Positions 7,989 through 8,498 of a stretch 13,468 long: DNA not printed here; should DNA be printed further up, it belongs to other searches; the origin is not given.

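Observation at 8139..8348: Miniature NfeD-like OB-fold ORF with no membrane domain, hidden at the 3' end of a spurious 709-aa ORF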

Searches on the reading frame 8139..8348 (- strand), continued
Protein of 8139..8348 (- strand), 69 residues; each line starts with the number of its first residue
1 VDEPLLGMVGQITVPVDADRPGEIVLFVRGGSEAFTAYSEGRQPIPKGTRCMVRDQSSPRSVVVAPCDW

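Call 45: find_encoding_contigs(protein=P0134, flank=4000, max_places=1)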
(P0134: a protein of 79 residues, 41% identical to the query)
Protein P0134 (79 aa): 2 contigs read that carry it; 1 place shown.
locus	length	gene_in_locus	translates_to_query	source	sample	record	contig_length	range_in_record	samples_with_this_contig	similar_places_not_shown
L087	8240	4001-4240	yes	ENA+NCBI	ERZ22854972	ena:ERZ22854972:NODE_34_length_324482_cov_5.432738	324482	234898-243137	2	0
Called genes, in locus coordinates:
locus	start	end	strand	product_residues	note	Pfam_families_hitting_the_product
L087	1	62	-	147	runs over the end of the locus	PF04075:F420H2_quin_red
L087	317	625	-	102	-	-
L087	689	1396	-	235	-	-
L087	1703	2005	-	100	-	PF02586:SRAP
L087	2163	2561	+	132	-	-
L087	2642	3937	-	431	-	-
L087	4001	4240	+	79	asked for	-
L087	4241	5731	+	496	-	PF01145:Band_7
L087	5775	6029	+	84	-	PF02604:PhdYeFM_antitox (faint)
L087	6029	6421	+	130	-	PF01850:PIN (faint)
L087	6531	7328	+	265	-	PF00378:ECH_1, PF16113:ECH_2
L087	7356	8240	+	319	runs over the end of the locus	PF05138:PaaA_PaaC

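Call 65: search_solved_structures(query=A2, max_evalue=1, show_alignments=1)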
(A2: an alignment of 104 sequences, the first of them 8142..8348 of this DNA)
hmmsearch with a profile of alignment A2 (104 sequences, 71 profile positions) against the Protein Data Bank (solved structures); distinct sequences matched with E-value up to 1: 6.
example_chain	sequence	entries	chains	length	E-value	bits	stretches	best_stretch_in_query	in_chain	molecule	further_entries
2k14_A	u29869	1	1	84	1.4e-07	34.5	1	4-61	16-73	YuaF protein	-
3wwv_A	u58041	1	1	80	0.0016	21.5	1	5-62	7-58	Stomatin operon partner protein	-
3p6j_A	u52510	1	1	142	0.18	14.9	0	15-30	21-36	de novo designed beta-trefoil architecture with symmetric primary structure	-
3p6i_A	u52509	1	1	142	0.19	14.8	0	15-30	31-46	de novo designed beta-trefoil architecture with symmetric primary structure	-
3snv_A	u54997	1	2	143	0.2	14.8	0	15-30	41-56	Symfoil-4T/Permutation #1 synthetic protein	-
2exd_A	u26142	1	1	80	0.76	12.9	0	8-60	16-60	nfeD short homolog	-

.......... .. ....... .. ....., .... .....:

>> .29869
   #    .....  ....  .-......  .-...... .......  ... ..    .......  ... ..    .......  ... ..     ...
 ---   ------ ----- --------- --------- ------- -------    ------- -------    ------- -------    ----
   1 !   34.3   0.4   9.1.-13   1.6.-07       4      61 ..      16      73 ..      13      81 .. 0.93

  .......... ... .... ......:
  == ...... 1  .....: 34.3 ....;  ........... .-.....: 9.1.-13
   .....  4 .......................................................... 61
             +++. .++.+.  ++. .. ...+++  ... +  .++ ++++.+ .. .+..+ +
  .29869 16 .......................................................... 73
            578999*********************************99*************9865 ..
